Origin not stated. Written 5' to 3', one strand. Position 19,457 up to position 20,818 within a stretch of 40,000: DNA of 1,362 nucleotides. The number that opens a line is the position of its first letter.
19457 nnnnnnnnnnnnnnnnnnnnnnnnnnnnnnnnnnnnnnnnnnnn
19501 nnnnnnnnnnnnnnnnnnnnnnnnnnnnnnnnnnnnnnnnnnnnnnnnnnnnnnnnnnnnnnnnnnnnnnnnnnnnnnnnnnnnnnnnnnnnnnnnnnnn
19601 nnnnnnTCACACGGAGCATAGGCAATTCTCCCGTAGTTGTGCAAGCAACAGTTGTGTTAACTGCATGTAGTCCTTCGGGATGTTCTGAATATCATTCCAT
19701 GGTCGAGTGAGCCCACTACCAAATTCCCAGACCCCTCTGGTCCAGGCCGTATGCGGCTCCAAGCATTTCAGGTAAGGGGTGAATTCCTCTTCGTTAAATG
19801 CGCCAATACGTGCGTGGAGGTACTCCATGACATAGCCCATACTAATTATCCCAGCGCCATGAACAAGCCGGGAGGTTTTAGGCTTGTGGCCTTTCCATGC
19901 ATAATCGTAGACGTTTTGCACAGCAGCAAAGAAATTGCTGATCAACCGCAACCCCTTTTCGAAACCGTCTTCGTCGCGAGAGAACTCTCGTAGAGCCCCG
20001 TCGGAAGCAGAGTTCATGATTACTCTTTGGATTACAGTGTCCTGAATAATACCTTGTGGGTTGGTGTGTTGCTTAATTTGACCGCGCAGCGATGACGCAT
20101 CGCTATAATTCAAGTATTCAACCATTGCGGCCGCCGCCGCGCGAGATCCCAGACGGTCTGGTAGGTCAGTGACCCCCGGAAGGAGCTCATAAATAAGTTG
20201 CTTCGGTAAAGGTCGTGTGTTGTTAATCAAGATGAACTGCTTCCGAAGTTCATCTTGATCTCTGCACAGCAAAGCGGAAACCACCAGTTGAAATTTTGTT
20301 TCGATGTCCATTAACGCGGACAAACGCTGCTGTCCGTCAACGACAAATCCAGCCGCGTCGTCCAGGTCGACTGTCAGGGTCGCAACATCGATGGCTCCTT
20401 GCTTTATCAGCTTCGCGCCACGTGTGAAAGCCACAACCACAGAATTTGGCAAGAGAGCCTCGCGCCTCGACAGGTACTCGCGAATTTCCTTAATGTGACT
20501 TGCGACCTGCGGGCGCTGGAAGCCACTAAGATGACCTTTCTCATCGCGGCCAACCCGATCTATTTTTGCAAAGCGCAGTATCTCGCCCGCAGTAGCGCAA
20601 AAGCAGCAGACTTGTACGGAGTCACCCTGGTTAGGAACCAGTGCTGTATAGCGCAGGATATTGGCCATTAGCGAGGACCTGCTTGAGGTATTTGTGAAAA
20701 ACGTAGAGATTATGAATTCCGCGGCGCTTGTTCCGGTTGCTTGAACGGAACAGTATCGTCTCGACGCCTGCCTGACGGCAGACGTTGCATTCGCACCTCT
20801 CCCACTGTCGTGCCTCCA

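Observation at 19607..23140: Two divergent DGQHR (DpdB-like) paralogues bracket dpdA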

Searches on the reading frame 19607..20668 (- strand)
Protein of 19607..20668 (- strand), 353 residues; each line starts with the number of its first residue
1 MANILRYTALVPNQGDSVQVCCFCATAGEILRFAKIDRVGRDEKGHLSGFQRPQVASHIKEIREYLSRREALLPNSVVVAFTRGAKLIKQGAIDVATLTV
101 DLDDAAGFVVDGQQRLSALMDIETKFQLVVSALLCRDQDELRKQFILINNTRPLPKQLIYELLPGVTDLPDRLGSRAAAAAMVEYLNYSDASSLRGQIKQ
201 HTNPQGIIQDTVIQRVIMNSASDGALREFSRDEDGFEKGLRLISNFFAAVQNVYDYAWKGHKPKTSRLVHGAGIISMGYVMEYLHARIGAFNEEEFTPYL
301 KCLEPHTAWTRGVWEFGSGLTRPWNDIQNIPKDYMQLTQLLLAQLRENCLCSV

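Call 4: search_protein_families(library=pfam, proteins=[window:19607-20668:-], max_evalue=0.01)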
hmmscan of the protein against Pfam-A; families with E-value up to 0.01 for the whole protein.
window:19607-20668:- (353 aa): 1 family
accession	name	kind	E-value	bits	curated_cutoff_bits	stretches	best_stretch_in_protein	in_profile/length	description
PF14072.11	DndB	-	9.5e-09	35.2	29.1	1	33-156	23-156/338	DNA-sulfur modification-associated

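Call 5: search_protein_families(library=ncbifam, proteins=[window:19607-20668:-], max_evalue=0.01)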
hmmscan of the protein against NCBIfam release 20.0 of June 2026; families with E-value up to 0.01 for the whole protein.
window:19607-20668:- (353 aa): 3 families
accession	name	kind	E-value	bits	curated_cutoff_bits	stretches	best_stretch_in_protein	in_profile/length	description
NF041060.1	DpdB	equivalog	1.3e-110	369.6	300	1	5-341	1-352/352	DGQHR domain-containing protein DpdB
TIGR03187.1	DGQHR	domain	8.7e-44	150.3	58.85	1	16-284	8-275/276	DGQHR domain-containing protein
TIGR04172.1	DGQHR_dnd_1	hypoth_equivalog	3e-09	36.4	450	1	42-227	36-240/381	DNA phosphorothioation-associated DGQHR protein 1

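Call 17: find_homologous_proteins(query=window:19607-20668:-, max_evalue=0.00001)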
Query window:19607-20668:- (353 aa): 2351 proteins with E <= 0.00001 among 8000 candidates; the best 120 are listed.
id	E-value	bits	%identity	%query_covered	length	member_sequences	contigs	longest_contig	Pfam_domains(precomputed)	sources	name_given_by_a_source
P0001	1.3e-235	799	100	100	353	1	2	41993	PF14072.12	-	-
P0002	4.4e-147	508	64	99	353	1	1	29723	PF14072.12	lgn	-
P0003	9.6e-145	500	64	98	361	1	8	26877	PF14072.12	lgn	-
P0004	5.6e-136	471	63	96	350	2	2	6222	PF14072.12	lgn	-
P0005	7.2e-136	471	62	98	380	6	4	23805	PF14072.12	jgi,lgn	jgi:DGQHR domain-containing protein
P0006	3.9e-134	465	61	97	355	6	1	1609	PF14072.12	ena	-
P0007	5.6e-134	464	62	96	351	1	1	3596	PF14072.12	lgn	-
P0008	7.3e-134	464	63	96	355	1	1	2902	PF14072.12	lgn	-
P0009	1.3e-133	463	60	98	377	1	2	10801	PF14072.12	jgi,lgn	-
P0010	3.1e-133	462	62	96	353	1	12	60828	PF14072.12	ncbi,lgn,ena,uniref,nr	ncbi:MAG: DGQHR domain protein [Candidatus Accumulibacter adjunctus]|uniref:DGQHR domain protein n=1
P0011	3.2e-133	462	62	96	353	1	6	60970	PF14072.12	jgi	-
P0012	8.0e-133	461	63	96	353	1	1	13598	PF14072.12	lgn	-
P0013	3.3e-132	459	61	98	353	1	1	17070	PF14072.12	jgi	jgi:DGQHR domain-containing protein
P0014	5.1e-132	458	62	96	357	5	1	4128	PF14072.12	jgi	jgi:DGQHR domain-containing protein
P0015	5.3e-132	458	61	97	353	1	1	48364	PF14072.12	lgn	-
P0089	1.0e-119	418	56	97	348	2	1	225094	PF14072.12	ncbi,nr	ncbi:DGQHR domain-containing protein DpdB [Pseudomonadales bacterium]|nr:DGQHR domain-containing pro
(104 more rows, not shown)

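Call 18: find_encoding_contigs(protein=P0010, flank=8000, max_places=2)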
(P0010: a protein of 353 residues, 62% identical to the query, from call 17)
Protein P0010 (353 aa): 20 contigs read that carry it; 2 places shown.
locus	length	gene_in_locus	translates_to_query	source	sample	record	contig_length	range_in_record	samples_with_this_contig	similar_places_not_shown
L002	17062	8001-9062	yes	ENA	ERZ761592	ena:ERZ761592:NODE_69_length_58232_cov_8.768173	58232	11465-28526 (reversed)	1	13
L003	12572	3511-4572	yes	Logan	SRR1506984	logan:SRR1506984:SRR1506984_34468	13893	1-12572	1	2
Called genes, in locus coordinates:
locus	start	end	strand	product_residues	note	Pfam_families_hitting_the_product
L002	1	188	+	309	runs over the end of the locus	PF12275:DUF3616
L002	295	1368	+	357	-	PF00724:Oxidored_FMN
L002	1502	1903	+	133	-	PF01814:Hemerythrin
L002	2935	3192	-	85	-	-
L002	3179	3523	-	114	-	-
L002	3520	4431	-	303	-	PF01609:DDE_Tnp_1, PF13612:DDE_Tnp_1_3 (faint)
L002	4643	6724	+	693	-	PF21818:DUF6884, PF14072:DndB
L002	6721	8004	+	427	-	-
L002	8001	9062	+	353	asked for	PF14072:DndB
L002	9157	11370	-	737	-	PF28109:DpdD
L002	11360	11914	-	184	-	PF13091:PLDc_2 (weak)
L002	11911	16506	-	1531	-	PF00270:DEAD (weak), PF04851:ResIII (faint), PF00271:Helicase_C (weak)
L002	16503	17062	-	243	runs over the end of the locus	-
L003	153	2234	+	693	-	PF21818:DUF6884, PF14072:DndB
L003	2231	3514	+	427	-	-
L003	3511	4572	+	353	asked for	PF14072:DndB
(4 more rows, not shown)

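Call 19: find_encoding_contigs(protein=P0089, flank=8000, max_places=2)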
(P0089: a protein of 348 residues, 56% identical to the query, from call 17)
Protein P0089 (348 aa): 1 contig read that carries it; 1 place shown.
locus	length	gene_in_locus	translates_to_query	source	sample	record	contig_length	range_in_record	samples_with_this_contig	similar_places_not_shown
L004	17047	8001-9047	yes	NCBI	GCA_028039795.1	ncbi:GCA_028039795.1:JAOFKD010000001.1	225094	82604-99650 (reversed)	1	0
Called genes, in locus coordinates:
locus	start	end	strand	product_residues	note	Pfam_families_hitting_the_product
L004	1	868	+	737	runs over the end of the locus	PF07715:Plug, PF00593:TonB_dep_Rec_b-barrel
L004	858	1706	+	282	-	-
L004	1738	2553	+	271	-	PF14717:DUF4465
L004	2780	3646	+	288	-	PF26109:WHD_BrxR, PF13280:WYL, PF26107:BrxR_CTD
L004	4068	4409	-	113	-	-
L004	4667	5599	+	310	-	PF21818:DUF6884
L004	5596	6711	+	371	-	PF14072:DndB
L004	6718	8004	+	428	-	PF01702:TGT (faint)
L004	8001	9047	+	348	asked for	PF14072:DndB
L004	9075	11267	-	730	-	PF28109:DpdD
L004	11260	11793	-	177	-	PF13091:PLDc_2 (weak)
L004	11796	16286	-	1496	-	PF00270:DEAD, PF04851:ResIII (faint), PF00270:DEAD (weak), PF00271:Helicase_C (weak)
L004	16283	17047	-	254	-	-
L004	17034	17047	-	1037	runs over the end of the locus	-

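Call 83: search_protein_families(library=padloc, proteins=[window:19607-20668:-], max_evalue=0.001)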
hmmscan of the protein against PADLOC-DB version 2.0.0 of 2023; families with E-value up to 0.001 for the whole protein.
window:19607-20668:- (353 aa): 2 families
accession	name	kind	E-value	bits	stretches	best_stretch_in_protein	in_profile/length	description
PDLC02811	DpdB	-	2e-117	390.2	1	3-347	3-364/370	DpdB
PDLC02812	DpdB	-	4.3e-20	70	1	29-284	29-300/400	DpdB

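Call 85: search_solved_structures(query=A4, max_evalue=1)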
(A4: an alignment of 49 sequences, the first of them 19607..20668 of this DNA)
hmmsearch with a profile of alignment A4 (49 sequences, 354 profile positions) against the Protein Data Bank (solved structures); distinct sequences matched with E-value up to 1: 2.
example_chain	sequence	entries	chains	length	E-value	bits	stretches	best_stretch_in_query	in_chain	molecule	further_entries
2jk9_A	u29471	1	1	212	0.6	12.1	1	96-136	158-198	SPRY DOMAIN-CONTAINING SOCS BOX PROTEIN 1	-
3f2o_A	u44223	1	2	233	0.69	11.9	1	96-136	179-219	SPRY domain-containing SOCS box protein 1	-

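Call 94: predict_structure(alignment_id=A4)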
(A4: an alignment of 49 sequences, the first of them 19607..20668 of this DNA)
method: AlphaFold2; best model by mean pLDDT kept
length: 353 residues; sequences in the alignment: 49
mean_pLDDT: 86.7   pTM: 0.65
mean pLDDT of the five models: 86.7, 81.7, 79.6, 79.0, 77.6
residues with pLDDT >= 90: 204; 70-90: 100; 50-70: 45; < 50: 4
segments of 3 or more residues with pLDDT < 50: 152-154
pLDDT, mean of each block of 10 residues (from residue 1): 86 84 94 82 64 68 85 86 92 90 89 87 87 90 77 51 60 76 90 92 83 94 92 94 98 97 95 97 97 97 96 94 95 96 88 57
secondary structure, 60 per line:
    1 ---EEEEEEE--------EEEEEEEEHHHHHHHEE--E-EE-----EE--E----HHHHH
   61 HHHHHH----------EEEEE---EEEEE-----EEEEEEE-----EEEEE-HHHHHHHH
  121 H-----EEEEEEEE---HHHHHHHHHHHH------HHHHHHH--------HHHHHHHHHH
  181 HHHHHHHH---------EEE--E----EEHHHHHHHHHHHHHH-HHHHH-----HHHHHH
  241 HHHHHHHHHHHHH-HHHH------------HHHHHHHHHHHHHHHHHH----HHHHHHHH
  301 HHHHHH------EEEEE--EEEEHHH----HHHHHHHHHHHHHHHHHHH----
elements in order: E4-10 E19-26 H27-33 H56-66 E77-81 E85-89 E95-101 E107-111 H113-121 E127-134 H138-149 H156-162 H171-188 E198-200 H210-223 H225-229 H235-253 H255-258 H271-288 H293-306 E313-317 E320-323 H331-349

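Call 97: fold_search(model_id=the predicted structure, library=pdb)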
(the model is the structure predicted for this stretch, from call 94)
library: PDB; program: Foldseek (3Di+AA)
matches with E <= 10: 308; with E <= 0.001: 0
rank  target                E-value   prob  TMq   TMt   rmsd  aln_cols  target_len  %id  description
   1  8ram_O                2.7e-02  0.10  0.10  0.06  18.7       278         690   11  Structure of Sen1 bound RNA Polymerase II pre-termination complex (released 2024-10-30)
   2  5mzn                  6.9e-02  0.07  0.10  0.06  18.7       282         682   11  Helicase Sen1 (released 2017-04-19)
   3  8rao_O                8.2e-02  0.06  0.10  0.06  18.5       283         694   11  Structure of Sen1-ADP.BeF3-RNA complex (released 2024-10-30)
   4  8e29_A                4.5e-01  0.02  0.10  0.07  21.6       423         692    9  Human Dis3L2 in complex with hairpin C-U12 (released 2023-03-01)
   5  6sga_FS               5.0e-01  0.07  0.07  0.09  15.6       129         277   12  Body domain of the mt-SSU assemblosome from Trypanosoma brucei (released 2019-09-18)
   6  7u5c_C                5.9e-01  0.04  0.07  0.03  20.0       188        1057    8  Cryo-EM structure of human CST bound to DNA polymerase alpha-primase in a recruitment state (released 2022-05-18)
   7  7p9x_D                5.9e-01  0.03  0.10  0.10  21.3       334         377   10  Structure of cyclohex-1-ene-1-carboxyl-CoA dehydrogenase complexed with cyclohex-1-ene-1-carboxyl-CoA (released 2022-07-13)
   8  5cd4_A                6.9e-01  0.02  0.06  0.10  18.0       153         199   13  The Type IE CRISPR Cascade complex from E. coli, with two assemblies in the asymmetric unit arranged back-to-back (released 2015-08-26)
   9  1sgv_B                7.7e-01  0.03  0.08  0.10  19.7       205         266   18  STRUCTURE OF TRNA PSI55 PSEUDOURIDINE SYNTHASE (TRUB) (released 2004-03-02)
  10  7b8q_A                8.6e-01  0.02  0.13  0.07  26.3       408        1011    7  Acinetobacter baumannii multidrug transporter AdeB in L*OO state (released 2021-10-20)
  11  5v0s_A                9.1e-01  0.11  0.07  0.22  11.8        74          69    9  Crystal structure of the ACT domain of prephenate dehydrogenase tyrA from Bacillus anthracis (released 2017-03-08)
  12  8ftm_B                9.6e-01  0.03  0.09  0.06  17.9       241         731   10  Setx-ssRNA-ADP-SO4 complex (released 2023-10-25)
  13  2g6x_B                1.2e+00  0.04  0.06  0.09  18.1       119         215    9  Crystal structure of a novel green fluorescent protein from marine copepod Pontellina plumata (released 2006-03-28)
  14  4o6n_A                1.3e+00  0.02  0.12  0.13  18.6       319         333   11  Structure of AF2299, a CDP-alcohol phosphotransferase (CDP-bound) (released 2014-05-14)
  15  5iud_J                1.3e+00  0.02  0.07  0.04  20.0       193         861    9  Human DNA polymerase alpha in binary complex with a DNA:DNA template-primer (released 2016-04-13)
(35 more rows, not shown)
